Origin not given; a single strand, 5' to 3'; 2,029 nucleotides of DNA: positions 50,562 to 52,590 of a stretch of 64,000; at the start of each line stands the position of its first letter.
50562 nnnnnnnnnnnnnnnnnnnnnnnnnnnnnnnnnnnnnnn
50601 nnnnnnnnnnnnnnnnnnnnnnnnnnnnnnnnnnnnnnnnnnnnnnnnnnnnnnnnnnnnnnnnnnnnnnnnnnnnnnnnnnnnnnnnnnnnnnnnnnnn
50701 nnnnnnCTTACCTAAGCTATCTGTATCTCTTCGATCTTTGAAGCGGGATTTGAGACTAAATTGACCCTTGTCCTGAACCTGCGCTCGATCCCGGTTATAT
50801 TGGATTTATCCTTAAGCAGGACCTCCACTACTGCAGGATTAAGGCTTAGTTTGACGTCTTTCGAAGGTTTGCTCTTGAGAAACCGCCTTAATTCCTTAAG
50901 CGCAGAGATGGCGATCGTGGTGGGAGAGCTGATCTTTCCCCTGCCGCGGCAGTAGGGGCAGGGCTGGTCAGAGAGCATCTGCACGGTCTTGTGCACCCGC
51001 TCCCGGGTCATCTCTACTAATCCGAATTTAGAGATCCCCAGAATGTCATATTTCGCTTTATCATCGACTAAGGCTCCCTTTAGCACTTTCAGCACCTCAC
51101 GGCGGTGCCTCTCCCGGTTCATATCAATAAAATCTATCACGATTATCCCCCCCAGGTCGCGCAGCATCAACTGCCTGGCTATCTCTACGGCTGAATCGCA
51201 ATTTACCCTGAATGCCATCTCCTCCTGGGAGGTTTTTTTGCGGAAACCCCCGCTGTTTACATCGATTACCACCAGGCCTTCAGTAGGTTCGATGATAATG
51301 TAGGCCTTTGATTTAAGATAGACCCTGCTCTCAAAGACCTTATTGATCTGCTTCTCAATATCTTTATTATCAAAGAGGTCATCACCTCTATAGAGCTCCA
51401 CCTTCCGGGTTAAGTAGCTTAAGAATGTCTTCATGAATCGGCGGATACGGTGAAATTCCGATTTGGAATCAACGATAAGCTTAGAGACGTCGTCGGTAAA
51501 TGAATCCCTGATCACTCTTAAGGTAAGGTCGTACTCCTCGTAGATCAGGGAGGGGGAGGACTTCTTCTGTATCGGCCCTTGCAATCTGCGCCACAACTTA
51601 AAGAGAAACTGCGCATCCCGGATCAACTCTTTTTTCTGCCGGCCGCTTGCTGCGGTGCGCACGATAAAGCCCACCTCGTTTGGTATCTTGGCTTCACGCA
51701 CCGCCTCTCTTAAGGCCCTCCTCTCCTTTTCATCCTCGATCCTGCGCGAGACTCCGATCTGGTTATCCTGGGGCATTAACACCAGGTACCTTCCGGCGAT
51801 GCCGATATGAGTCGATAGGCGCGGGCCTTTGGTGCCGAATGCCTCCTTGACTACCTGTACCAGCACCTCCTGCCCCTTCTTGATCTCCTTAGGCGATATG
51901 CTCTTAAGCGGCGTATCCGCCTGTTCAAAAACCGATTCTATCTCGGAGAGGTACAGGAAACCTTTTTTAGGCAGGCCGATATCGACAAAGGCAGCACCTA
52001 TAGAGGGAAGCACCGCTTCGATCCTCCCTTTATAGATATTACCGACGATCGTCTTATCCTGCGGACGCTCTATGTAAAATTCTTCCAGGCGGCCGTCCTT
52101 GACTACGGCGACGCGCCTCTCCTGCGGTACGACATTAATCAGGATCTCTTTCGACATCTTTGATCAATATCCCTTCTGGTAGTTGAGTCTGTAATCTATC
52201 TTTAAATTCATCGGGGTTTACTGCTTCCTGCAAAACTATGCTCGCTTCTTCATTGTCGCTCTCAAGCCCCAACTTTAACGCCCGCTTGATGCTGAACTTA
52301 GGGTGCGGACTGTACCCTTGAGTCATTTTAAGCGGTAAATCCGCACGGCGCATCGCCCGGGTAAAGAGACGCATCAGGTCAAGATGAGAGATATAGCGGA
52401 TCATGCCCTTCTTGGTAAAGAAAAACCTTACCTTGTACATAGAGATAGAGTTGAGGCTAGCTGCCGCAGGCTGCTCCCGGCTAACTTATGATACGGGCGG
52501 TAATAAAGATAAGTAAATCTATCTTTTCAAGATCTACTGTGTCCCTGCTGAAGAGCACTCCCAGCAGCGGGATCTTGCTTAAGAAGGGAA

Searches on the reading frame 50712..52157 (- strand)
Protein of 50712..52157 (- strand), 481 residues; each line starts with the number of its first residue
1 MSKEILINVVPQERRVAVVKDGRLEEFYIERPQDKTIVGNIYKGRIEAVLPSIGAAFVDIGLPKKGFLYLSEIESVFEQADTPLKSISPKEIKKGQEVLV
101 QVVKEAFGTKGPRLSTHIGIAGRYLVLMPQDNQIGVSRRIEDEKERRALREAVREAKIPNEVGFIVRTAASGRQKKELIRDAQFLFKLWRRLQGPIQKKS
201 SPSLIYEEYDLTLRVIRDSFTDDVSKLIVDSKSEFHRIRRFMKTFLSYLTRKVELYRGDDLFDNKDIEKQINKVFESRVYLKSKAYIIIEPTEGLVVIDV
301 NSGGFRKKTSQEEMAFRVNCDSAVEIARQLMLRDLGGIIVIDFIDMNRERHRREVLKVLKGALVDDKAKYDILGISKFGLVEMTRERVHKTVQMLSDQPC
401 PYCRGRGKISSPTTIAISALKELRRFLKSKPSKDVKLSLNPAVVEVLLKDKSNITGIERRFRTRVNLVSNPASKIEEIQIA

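Call 3: search_protein_families(library=pfam, proteins=[window:50712-52157:-], max_evalue=0.1)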
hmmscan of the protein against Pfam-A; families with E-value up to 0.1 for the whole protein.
window:50712-52157:- (481 aa): 5 families
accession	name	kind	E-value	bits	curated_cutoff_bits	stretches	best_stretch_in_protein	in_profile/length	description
PF10150.14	RNase_E_G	-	5.4e-97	324.9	25.5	1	120-388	2-270/270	Ribonuclease E/G family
PF20833.2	RNase_E_G_Thio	-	2.8e-10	40.6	26.8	1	399-480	1-83/86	RNase E/G, Thioredoxin-like domain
PF00575.29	S1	-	1.7e-07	32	22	1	38-115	4-72/74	S1 RNA binding domain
PF23289.1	Spectrin_5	-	0.07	13.7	27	0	236-276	17-60/80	Guanine nucleotide exchange factor DBS-like, spectrin-like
PF20819.2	T4_Rnl1_C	-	0.09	13.5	27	0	213-255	11-53/122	T4 RNA ligase 1, C-terminal domain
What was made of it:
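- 50712..52157 (-): rng (RNase G, NCBI MFC1674357.1). Native rng-rplU synteny begins here. Pfam RNase_E_G (call 3).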

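Call 12: find_encoding_contigs(protein=window:50712-52157:-, flank=10000)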
Protein window:50712-52157:- (481 aa): no gene with exactly this product is on record in the collection.

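Call 14: find_related_loci(query=window:50712-52157:-, collection=genome_contigs, flank=10000)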
Query window:50712-52157:- (481 aa) in genome_contigs; peptide patterns used: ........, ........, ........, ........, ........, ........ (x = any residue, [..] = any of these).
600 stretches matched a pattern (row limit reached: there are more); 553 encode a relative of the query (tblastn E <= 1e-3); the best 80 are kept; 80 distinct loci.
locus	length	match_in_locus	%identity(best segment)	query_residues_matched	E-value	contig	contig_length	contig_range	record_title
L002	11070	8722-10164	74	1-481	0e+0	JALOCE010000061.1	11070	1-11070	MAG: Candidatus Omnitrophota bacterium isolate SO_2017_LW4 bin 43 scaffold_11344_c1_LW137-91_2017, whole genome shotgun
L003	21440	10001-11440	72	1-481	0e+0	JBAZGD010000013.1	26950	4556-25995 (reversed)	MAG: Candidatus Omnitrophota bacterium isolate SO_2017_LW3_36 NODE_4445_length_26950_cov_2.112404_LW162_2017, whole geno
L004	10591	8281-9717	72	1-480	0e+0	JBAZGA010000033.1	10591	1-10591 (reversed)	MAG: Candidatus Omnitrophota bacterium isolate SO_2017_LW3_33 NODE_19520_length_10591_cov_1.237576_LW162_2017, whole gen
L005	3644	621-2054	74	1-480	0e+0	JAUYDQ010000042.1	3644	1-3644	MAG: Candidatus Omnitrophota bacterium isolate C20_metabat.bin.43 C20_k141_94637, whole genome shotgun sequence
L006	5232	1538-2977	72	1-481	0e+0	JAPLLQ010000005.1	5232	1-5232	MAG: Candidatus Omnitrophota bacterium isolate LacPavin_0419_WC90_MAG_41_7 LacPavin_0419_WC90_scaffold_950956, whole gen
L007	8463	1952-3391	73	1-481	0e+0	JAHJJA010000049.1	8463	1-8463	MAG: Candidatus Omnitrophota bacterium isolate Modern_marine_rock_biofilm.mb.15 Modern_marine_rock.mb.15_k141_297534, wh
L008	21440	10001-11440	72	1-481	0e+0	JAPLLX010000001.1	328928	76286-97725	MAG: Candidatus Omnitrophota bacterium isolate LacPavin_0920_WC90_MAG_43_22 LacPavin_0920_WC90_scaffold_550025, whole ge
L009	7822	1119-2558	74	1-481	0e+0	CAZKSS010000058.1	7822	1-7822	MAG TPA_asm: uncultured Planctomycetales bacterium isolate SRP098346_co1_421 genome assembly, contig: NODE_12749_length_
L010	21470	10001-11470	72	1-481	0e+0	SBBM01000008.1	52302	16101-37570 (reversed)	MAG: Planctomycetales bacterium isolate Bin_37_1_1 Hy_contig1247, whole genome shotgun sequence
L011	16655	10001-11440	72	1-481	0e+0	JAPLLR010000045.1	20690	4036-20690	MAG: Candidatus Omnitrophota bacterium isolate LacPavin_0920_SED3_MAG_45_14 LacPavin_0920_SED3_scaffold_1756983, whole g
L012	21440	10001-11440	71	1-481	0e+0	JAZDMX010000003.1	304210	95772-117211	MAG: Candidatus Omnitrophota bacterium isolate MEGAHIT-group-0.683 k141_13961104, whole genome shotgun sequence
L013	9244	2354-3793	71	1-481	0e+0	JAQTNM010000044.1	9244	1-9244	MAG: Candidatus Omnitrophota bacterium isolate STA_64 NODE_15727_length_9244_cov_2.980147_Sandtown_A, whole genome shotg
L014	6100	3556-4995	71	1-481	0e+0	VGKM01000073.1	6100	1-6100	MAG: Candidatus Omnitrophota bacterium isolate K_DeepCast_150m_m1_084 K_DeepCast_150m_m1_084_Ga0194126_10027611, whole g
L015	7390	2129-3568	70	1-481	0e+0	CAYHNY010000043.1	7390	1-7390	MAG TPA_asm: uncultured Planctomycetales bacterium isolate ERP119705_co14_517 genome assembly, contig: NODE_16522_length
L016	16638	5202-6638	69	1-480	0e+0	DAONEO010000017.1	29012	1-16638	MAG TPA_asm: Candidatus Omnitrophota bacterium isolate AMR_MDS_3867 NODE_1607_length_29012_cov_17.754912, whole genome s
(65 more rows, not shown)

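Call 16: find_homologous_proteins(query=window:50712-52157:-, max_evalue=1e-100)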
Query window:50712-52157:- (481 aa): 2033 proteins with E <= 1e-100 among 8000 candidates; the best 120 are listed.
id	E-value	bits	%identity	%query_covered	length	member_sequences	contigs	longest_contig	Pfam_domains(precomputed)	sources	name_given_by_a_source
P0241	0.0e+0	1030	100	100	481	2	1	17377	PF10150.15,PF00575.30,PF20833.3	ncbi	ncbi:ribonuclease E/G [Candidatus Omnitrophota bacterium]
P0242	4.3e-237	805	76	100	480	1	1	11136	PF10150.15,PF00575.30,PF20833.3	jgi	jgi:ribonuclease G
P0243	5.1e-237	805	76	100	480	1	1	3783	PF10150.15,PF00575.30,PF20833.3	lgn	-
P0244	7.1e-237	805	77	100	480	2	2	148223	PF10150.15,PF00575.30,PF20833.3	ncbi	-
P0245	2.4e-236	803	76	100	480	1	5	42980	PF10150.15,PF00575.30,PF20833.3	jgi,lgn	jgi:ribonuclease G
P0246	2.8e-236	803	75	100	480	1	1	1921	PF10150.15,PF00575.30,PF20833.3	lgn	-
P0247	8.1e-236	801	75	100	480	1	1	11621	PF10150.15,PF00575.30,PF20833.3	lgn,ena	-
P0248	1.0e-235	801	76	100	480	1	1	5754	PF10150.15,PF00575.30,PF20833.3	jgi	jgi:ribonuclease G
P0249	1.5e-235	800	75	100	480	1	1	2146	PF10150.15,PF00575.30,PF20833.3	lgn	-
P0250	1.8e-235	800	75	100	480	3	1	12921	PF10150.15,PF00575.30,PF20833.3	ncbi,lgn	-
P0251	2.9e-235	799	75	100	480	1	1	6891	PF10150.15,PF00575.30,PF20833.3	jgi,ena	-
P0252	3.9e-235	799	74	100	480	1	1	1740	PF10150.15,PF20833.3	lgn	-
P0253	7.1e-235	798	75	100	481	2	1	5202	PF10150.15,PF00575.30,PF20833.3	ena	-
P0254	7.9e-235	798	75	100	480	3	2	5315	PF10150.15,PF00575.30,PF20833.3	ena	-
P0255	1.1e-234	797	75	100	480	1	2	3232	PF10150.15,PF00575.30,PF20833.3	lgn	-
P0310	3.3e-229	779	71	100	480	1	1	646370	PF10150.15,PF00575.30,PF20833.3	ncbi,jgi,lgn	jgi:ribonuclease G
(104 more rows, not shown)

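Call 17: find_encoding_contigs(protein=P0241, flank=10000)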
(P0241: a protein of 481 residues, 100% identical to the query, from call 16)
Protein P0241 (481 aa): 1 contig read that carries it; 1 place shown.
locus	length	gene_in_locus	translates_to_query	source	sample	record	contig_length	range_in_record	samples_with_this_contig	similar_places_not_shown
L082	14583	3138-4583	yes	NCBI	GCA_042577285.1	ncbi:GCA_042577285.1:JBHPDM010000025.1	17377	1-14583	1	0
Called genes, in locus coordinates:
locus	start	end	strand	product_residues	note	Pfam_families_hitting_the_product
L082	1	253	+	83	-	?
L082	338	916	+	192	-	PF04350:PilO (weak)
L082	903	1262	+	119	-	PF16537:T2SSB (faint)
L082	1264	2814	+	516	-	PF21305:type_II_gspD_N0 (weak), PF07660:STN (weak), PF03958:Secretin_N, PF00263:Secretin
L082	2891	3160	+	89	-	PF10105:DUF2344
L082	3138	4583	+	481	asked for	PF00575:S1 (weak), PF10150:RNase_E_G, PF20833:RNase_E_G_Thio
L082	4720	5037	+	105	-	PF00829:Ribosomal_L21p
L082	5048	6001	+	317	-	PF01018:GTP1_OBG, PF01926:MMR_HSR1, PF02421:FeoB_N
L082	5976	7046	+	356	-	PF00696:AA_kinase, PF01472:PUA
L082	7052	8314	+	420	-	PF00171:Aldedh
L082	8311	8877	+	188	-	PF01467:CTP_transf_like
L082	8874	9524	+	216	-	PF00834:Ribul_P_3_epim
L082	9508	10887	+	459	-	PF02878:PGM_PMM_I, PF02879:PGM_PMM_II, PF02880:PGM_PMM_III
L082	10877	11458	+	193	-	PF01553:Acyltransferase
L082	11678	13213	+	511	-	PF21710:Spt6_S1 (faint), PF00575:S1, PF13509:S1_2 (faint), PF23459:S1_RRP5 (faint), PF00575:S1, PF18614:RNase_II_C_S1 (faint), PF00575:S1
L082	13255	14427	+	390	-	PF00579:tRNA-synt_1b, PF22421:SYY_C-terminal (weak), PF01479:S4 (weak)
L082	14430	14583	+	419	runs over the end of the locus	PF01943:Polysacc_synt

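Call 23: find_related_loci(query=window:50712-52157:-, collection=metagenome_contigs, flank=6000)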
Query window:50712-52157:- (481 aa) in metagenome_contigs; peptide patterns used: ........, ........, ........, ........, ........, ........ (x = any residue, [..] = any of these).
600 stretches matched a pattern (row limit reached: there are more); 489 encode a relative of the query (tblastn E <= 1e-3); the best 80 are kept; 80 distinct loci.
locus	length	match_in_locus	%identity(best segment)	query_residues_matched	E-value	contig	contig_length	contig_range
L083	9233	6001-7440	75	1-481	0e+0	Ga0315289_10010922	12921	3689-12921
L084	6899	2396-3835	74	1-481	0e+0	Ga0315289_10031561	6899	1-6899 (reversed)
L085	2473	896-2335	75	1-481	0e+0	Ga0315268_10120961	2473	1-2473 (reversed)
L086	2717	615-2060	76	1-481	0e+0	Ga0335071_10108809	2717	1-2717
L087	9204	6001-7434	76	2-481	0e+0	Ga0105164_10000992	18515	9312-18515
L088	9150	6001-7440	73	1-481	0e+0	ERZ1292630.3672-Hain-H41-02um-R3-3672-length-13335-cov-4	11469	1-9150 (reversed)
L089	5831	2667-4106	73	1-481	0e+0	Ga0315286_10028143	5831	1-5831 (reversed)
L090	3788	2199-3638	74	1-481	0e+0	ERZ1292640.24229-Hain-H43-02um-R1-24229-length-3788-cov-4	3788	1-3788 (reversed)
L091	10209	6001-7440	73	1-481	0e+0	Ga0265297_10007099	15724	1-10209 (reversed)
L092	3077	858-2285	73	1-477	0e+0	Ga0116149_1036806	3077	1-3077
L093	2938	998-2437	73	1-481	0e+0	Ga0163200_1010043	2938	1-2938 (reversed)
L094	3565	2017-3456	72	1-481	0e+0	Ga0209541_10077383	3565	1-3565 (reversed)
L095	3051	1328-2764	72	1-481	0e+0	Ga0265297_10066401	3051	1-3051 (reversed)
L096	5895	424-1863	71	1-481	0e+0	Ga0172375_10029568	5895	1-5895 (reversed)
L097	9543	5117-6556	76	1-481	0e+0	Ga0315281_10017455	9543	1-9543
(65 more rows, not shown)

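Call 24: list_cluster_members(proteins=[window:50712-52157:-, P0241, P0001, window:49984-50706:+, window:50008-50574:-, window:48406-49449:+, window:52481-54031:-, L082:4720-5037:+])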
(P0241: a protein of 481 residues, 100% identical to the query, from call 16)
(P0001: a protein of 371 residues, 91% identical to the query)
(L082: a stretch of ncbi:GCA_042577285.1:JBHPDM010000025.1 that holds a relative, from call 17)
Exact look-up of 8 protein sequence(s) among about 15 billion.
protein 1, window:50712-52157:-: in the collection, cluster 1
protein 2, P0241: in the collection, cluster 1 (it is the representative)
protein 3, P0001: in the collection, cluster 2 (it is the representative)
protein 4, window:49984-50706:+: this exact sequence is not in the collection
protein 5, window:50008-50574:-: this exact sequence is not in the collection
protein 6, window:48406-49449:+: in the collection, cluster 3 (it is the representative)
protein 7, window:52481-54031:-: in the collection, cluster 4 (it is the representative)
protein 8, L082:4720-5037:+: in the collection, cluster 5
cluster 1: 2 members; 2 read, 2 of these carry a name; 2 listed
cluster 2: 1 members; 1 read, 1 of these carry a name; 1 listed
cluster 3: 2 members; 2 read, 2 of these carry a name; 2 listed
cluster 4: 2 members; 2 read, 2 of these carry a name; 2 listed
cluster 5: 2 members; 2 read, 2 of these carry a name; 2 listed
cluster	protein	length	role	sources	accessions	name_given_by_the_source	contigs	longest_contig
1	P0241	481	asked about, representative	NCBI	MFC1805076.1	ribonuclease E/G [Candidatus Omnitrophota bacterium]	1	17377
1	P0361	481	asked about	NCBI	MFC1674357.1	ribonuclease E/G [Candidatus Omnitrophota bacterium]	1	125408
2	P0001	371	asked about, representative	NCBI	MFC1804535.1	glycosyltransferase [Candidatus Omnitrophota bacterium]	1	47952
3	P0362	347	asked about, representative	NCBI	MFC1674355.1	GDP-mannose 4,6-dehydratase [Candidatus Omnitrophota bacterium]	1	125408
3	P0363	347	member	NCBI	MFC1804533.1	NAD-dependent epimerase/dehydratase family protein [Candidatus Omnitrophota bacterium]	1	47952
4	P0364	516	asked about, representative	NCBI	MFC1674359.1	secretin and TonB N-terminal domain-containing protein [Candidatus Omnitrophota bacterium]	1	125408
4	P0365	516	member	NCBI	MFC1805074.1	secretin N-terminal domain-containing protein [Candidatus Omnitrophota bacterium]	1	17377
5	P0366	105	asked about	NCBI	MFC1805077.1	50S ribosomal protein L21 [Candidatus Omnitrophota bacterium]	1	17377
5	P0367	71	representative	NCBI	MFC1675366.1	50S ribosomal protein L21, partial [Candidatus Omnitrophota bacterium]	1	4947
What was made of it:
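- The epimerase next to the joint falls in the same 90% cluster as the relative's (call 24).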

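Call 26: find_encoding_contigs(protein=P0367, flank=10000)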
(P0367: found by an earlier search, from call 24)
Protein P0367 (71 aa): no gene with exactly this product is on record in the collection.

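Call 30: find_encoding_contigs(protein=P0310, flank=6000, max_places=2)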
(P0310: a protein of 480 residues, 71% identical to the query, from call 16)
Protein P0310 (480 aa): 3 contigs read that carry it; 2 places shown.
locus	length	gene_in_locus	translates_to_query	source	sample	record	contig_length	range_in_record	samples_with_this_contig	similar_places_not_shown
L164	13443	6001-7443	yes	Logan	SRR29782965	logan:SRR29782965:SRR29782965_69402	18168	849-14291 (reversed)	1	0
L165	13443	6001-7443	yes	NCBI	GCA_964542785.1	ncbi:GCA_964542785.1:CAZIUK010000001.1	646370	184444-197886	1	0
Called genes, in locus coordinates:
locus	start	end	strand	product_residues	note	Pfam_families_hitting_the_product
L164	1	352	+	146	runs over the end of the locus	PF07963:N_methyl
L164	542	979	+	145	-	PF07963:N_methyl (weak)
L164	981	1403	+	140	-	-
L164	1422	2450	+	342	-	PF11104:PilM_2, PF14450:FtsA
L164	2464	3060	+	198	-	-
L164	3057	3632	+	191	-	PF04350:PilO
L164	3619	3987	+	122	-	PF16537:T2SSB (weak)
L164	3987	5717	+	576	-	PF07660:STN (faint), PF21305:type_II_gspD_N0 (weak), PF00263:Secretin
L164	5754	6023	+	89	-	PF10105:DUF2344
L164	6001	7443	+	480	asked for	PF00575:S1 (weak), PF10150:RNase_E_G, PF20833:RNase_E_G_Thio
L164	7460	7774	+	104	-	PF00829:Ribosomal_L21p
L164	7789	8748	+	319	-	PF01018:GTP1_OBG, PF01926:MMR_HSR1, PF02421:FeoB_N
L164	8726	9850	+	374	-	PF00696:AA_kinase, PF01472:PUA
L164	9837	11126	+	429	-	PF00171:Aldedh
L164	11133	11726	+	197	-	PF01467:CTP_transf_like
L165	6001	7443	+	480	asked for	PF00575:S1 (weak), PF10150:RNase_E_G, PF20833:RNase_E_G_Thio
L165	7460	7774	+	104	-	PF00829:Ribosomal_L21p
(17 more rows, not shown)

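Call 43: search_protein_families(library=pfam, proteins=[P0367], max_evalue=0.001)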
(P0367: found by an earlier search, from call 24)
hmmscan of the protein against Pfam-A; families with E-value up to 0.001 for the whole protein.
P0367 (71 aa): 1 family
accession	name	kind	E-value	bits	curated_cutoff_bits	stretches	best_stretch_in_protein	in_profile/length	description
PF00829.26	Ribosomal_L21p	-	4.5e-19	69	27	1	2-67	36-99/99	Ribosomal prokaryotic L21 protein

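Call 45: find_encoding_contigs(protein=P0373, flank=10000, max_places=4)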
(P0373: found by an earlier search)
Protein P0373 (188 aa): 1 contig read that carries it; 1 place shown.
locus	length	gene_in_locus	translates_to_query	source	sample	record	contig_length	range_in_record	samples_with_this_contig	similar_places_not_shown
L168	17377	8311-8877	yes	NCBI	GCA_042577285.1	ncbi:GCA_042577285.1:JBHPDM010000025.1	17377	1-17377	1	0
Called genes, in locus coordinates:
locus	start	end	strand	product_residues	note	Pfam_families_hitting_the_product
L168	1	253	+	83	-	?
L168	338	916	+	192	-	PF04350:PilO (weak)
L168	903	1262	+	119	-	PF16537:T2SSB (faint)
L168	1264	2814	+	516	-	PF21305:type_II_gspD_N0 (weak), PF07660:STN (weak), PF03958:Secretin_N, PF00263:Secretin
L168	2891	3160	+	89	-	PF10105:DUF2344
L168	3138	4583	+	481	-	PF00575:S1 (weak), PF10150:RNase_E_G, PF20833:RNase_E_G_Thio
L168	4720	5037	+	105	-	PF00829:Ribosomal_L21p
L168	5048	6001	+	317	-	PF01018:GTP1_OBG, PF01926:MMR_HSR1, PF02421:FeoB_N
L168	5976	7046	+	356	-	PF00696:AA_kinase, PF01472:PUA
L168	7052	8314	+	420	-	PF00171:Aldedh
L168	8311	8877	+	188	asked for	PF01467:CTP_transf_like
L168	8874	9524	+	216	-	PF00834:Ribul_P_3_epim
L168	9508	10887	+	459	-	PF02878:PGM_PMM_I, PF02879:PGM_PMM_II, PF02880:PGM_PMM_III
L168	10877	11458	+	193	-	PF01553:Acyltransferase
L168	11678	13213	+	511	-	PF21710:Spt6_S1 (faint), PF00575:S1, PF13509:S1_2 (faint), PF23459:S1_RRP5 (faint), PF00575:S1, PF18614:RNase_II_C_S1 (faint), PF00575:S1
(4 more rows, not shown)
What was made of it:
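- The closest relative, GCA_042577285.1, carries pilO-secretin-DUF2344-rng-rplU (105 aa)-obg-proB-proA-nadD-rpe-PGM-plsC-rpsA-tyrS-flippase on one contig (calls 17, 45).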

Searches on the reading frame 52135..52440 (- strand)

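Call 3: search_protein_families(library=pfam, proteins=[window:52135-52440:-], max_evalue=0.1)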
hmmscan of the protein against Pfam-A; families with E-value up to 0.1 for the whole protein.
window:52135-52440:- (101 aa): 2 families
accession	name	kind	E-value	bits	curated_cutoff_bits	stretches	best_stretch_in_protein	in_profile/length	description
PF10105.14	DUF2344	-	5.2e-37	127.9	23.8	1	3-98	1-96/176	Uncharacterized protein conserved in bacteria (DUF2344)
PF19822.4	DUF6304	-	0.02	15.1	35.8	1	6-95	58-149/156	Family of unknown function (DUF6304)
